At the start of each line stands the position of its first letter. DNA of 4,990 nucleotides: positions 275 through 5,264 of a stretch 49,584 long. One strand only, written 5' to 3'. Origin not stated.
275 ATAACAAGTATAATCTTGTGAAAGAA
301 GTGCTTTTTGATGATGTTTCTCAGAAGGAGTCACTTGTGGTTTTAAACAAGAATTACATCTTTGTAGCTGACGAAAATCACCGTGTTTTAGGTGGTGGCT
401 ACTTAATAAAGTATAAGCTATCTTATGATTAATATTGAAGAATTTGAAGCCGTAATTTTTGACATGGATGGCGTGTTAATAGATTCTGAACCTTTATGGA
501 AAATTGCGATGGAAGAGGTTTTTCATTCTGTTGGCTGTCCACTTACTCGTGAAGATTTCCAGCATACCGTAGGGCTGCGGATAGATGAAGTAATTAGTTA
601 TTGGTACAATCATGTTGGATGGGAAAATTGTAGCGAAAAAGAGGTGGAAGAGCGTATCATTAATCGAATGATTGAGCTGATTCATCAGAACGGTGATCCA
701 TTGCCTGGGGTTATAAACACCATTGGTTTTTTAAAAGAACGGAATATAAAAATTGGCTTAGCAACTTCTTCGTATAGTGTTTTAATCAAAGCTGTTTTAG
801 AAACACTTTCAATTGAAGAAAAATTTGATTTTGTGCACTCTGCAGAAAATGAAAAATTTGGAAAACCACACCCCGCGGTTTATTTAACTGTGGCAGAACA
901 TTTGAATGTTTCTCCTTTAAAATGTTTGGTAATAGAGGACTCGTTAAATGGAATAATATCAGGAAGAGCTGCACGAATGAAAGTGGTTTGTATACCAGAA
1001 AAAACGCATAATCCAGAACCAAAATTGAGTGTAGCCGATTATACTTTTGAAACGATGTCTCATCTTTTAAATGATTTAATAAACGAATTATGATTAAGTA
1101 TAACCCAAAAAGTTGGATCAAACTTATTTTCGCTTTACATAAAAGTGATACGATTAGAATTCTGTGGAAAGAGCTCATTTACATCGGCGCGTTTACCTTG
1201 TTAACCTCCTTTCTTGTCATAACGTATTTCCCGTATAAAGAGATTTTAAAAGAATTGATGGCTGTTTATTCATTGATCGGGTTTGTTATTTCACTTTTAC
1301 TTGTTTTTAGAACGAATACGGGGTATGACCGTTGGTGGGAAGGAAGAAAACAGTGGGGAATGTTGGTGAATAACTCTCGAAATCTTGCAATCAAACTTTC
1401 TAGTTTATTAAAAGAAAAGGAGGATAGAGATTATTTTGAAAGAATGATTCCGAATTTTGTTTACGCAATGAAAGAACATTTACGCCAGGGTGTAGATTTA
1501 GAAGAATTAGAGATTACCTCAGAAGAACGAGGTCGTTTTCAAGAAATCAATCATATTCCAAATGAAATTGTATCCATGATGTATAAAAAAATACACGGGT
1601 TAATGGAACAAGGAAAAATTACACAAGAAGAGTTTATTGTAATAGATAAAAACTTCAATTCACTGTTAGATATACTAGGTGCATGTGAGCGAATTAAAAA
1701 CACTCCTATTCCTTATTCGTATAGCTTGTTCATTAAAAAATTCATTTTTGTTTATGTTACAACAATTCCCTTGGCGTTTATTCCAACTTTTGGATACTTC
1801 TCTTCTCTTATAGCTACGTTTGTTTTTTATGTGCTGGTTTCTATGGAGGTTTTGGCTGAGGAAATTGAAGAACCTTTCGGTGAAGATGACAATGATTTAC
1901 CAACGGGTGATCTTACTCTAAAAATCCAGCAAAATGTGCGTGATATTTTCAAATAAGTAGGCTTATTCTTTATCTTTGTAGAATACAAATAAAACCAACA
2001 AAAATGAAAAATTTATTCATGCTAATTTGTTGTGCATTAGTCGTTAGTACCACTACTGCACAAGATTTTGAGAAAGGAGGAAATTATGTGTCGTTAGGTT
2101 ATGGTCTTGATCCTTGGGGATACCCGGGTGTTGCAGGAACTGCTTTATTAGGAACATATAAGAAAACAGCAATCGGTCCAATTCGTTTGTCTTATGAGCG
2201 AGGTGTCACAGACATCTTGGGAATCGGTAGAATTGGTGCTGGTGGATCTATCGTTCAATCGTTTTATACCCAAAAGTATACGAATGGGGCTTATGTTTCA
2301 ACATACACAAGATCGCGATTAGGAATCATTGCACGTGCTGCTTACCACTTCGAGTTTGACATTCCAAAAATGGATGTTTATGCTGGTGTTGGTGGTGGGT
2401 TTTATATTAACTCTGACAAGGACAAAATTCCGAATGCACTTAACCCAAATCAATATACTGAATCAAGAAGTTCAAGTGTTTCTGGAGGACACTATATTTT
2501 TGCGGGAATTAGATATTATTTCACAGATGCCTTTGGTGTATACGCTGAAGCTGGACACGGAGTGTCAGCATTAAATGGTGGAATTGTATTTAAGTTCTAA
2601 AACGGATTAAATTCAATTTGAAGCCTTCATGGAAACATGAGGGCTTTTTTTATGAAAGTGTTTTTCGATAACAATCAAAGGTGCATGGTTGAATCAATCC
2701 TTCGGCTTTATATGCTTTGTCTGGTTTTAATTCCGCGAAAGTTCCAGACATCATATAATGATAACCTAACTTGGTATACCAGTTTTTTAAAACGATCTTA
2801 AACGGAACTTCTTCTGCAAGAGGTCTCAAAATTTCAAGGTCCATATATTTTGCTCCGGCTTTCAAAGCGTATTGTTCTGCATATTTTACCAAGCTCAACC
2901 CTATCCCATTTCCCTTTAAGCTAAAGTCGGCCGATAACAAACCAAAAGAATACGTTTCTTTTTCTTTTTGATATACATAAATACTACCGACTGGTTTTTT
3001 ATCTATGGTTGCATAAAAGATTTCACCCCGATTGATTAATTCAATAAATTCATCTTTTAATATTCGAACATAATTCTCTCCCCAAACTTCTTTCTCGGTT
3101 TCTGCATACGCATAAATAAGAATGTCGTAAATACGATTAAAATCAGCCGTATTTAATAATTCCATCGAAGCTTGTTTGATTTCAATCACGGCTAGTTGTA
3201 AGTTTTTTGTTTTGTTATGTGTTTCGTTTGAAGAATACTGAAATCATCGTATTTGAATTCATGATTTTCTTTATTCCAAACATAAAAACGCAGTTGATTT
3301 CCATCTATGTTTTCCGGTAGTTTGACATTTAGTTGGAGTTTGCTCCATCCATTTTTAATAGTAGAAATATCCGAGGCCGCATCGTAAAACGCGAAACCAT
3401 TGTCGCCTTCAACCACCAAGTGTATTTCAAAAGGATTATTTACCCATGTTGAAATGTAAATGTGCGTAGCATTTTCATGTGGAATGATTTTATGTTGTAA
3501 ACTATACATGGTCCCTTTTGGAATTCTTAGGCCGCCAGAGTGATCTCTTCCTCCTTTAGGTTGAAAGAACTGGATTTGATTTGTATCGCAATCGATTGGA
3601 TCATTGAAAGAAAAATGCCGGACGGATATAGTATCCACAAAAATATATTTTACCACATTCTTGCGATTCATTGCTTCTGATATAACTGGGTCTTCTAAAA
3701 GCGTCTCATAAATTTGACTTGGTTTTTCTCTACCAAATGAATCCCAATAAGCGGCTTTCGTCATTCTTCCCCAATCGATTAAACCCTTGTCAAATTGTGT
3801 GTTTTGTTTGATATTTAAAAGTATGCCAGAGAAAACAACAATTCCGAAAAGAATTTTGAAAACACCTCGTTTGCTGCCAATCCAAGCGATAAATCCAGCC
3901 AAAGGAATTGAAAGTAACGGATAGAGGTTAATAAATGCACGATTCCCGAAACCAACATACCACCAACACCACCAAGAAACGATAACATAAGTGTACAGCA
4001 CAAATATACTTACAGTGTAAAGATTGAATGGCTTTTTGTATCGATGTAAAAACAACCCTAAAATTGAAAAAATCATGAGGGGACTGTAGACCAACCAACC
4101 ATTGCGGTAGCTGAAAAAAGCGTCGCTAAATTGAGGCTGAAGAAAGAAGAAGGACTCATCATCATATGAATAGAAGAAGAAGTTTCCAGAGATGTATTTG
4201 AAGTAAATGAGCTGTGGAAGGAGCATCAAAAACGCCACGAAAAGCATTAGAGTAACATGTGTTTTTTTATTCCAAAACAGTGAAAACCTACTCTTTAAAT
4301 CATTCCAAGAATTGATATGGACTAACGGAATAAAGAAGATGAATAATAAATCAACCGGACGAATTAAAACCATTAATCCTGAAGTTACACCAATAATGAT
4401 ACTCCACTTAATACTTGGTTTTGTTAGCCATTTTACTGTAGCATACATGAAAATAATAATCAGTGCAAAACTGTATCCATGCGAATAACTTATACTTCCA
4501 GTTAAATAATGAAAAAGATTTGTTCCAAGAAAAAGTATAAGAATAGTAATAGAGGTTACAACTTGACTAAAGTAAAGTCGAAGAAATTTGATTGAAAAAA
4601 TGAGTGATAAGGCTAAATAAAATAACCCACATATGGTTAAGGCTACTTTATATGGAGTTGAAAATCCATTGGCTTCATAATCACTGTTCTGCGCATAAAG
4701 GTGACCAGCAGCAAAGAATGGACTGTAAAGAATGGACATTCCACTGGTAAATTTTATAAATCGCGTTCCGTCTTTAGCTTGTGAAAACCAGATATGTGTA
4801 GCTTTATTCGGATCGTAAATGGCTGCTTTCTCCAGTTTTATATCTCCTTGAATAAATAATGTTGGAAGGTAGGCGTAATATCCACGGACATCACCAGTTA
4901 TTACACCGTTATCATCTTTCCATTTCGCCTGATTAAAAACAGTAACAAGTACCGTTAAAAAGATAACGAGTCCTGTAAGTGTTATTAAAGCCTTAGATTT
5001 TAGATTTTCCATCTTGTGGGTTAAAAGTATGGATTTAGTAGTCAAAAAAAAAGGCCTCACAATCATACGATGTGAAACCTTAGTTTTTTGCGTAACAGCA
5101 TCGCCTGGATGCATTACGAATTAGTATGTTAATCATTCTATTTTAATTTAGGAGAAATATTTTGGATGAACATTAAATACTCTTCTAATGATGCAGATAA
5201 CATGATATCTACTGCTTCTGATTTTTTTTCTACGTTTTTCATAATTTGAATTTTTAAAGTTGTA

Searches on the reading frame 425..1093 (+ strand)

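Call 52: search_protein_families(library=pfam, proteins=[window:425-1093:+], max_evalue=0.001)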
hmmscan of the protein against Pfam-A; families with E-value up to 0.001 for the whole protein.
window:425-1093:+ (222 aa): 3 families
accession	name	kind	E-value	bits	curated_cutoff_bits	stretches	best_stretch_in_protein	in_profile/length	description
PF13419.12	HAD_2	-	5.5e-34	118.3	23.8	1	10-189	1-177/178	Haloacid dehalogenase-like hydrolase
PF00702.32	Hydrolase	-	3.6e-31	109.5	26.4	1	8-183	2-190/191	haloacid dehalogenase-like hydrolase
PF13242.12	Hydrolase_like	-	0.00085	19.6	22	0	145-199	2-57/75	HAD-hyrolase-like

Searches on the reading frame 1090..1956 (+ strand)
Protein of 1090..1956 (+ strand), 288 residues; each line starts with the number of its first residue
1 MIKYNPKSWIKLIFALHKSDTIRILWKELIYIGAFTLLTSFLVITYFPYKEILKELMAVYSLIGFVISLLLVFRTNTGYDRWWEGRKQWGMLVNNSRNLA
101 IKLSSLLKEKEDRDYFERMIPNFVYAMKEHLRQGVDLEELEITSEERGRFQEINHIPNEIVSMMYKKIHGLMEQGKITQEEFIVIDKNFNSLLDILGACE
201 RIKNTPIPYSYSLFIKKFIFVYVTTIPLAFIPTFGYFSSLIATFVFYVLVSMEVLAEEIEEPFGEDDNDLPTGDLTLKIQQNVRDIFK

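Call 52: search_protein_families(library=pfam, proteins=[window:1090-1956:+], max_evalue=0.001)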
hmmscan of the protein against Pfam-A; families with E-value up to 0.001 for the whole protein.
window:1090-1956:+ (288 aa): 1 family
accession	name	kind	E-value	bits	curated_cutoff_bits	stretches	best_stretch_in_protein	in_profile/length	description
PF25539.1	Bestrophin_2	-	2e-69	234.7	27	1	5-285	5-288/288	Bacterial/Fungal Bestrophin protein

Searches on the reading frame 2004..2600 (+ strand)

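Call 52: search_protein_families(library=pfam, proteins=[window:2004-2600:+], max_evalue=0.001)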
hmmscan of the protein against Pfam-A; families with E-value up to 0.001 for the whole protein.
window:2004-2600:+ (198 aa): 2 families
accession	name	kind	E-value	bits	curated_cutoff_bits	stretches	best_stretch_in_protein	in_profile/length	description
PF13505.12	OMP_b-brl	-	1.3e-05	25.9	28.7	1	7-185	2-152/175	Outer membrane protein beta-barrel domain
PF20351.4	DUF6646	-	0.00064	20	27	0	167-187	111-131/158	Family of unknown function (DUF6646)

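Call 53: search_protein_families(library=ncbifam, proteins=[window:2004-2600:+], max_evalue=0.001)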
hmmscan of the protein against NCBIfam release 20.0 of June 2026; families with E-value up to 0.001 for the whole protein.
window:2004-2600:+ (198 aa): 0 families

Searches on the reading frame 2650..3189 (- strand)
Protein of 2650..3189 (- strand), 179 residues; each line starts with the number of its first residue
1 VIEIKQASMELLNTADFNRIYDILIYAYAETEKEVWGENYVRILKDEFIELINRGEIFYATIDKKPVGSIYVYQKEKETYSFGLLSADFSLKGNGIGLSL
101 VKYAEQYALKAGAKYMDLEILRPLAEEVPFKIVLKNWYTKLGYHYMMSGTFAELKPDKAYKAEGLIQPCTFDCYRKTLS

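Call 52: search_protein_families(library=pfam, proteins=[window:2650-3189:-], max_evalue=0.001)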
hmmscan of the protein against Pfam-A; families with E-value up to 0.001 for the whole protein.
window:2650-3189:- (179 aa): 3 families
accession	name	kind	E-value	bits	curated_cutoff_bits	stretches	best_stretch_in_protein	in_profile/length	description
PF00583.31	Acetyltransf_1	-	5.9e-06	27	20.7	1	29-120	9-100/116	Acetyltransferase (GNAT) family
PF13508.13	Acetyltransf_7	-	9.7e-05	23.1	27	1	55-144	3-83/84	Acetyltransferase (GNAT) domain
PF13673.13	Acetyltransf_10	-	0.00058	20.3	23.6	0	31-118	8-90/128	Acetyltransferase (GNAT) domain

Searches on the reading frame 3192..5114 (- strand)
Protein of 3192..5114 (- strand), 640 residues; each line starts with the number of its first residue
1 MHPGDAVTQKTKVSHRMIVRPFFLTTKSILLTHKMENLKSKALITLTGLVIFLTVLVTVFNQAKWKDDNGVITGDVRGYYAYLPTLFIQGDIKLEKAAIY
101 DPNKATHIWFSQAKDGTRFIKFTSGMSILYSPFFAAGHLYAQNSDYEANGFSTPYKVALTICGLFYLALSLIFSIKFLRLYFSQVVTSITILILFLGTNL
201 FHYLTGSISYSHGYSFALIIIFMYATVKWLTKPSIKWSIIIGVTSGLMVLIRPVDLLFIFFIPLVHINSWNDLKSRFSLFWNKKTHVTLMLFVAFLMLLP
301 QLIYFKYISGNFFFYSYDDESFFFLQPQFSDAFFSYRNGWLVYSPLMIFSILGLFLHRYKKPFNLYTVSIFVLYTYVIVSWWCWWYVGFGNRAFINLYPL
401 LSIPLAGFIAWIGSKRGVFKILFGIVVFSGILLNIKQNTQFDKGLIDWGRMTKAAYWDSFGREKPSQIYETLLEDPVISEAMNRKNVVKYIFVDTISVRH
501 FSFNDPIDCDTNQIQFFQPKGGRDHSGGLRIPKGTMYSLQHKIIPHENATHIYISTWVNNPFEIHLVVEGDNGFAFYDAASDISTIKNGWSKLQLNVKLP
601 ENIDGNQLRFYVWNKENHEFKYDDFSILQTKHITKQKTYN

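Call 52: search_protein_families(library=pfam, proteins=[window:3192-5114:-], max_evalue=0.001)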
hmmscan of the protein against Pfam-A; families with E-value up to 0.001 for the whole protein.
window:3192-5114:- (640 aa): 0 families

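Call 53: search_protein_families(library=ncbifam, proteins=[window:3192-5114:-], max_evalue=0.001)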
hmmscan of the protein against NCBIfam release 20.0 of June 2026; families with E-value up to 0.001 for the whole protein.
window:3192-5114:- (640 aa): 1 family
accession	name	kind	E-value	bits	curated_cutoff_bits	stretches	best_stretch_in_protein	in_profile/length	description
NF047440.1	LA3751_2_3_fam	subfamily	9e-09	34.7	200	1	154-444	97-388/460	LA_3751/LA_3752 family putative glycosyltransferase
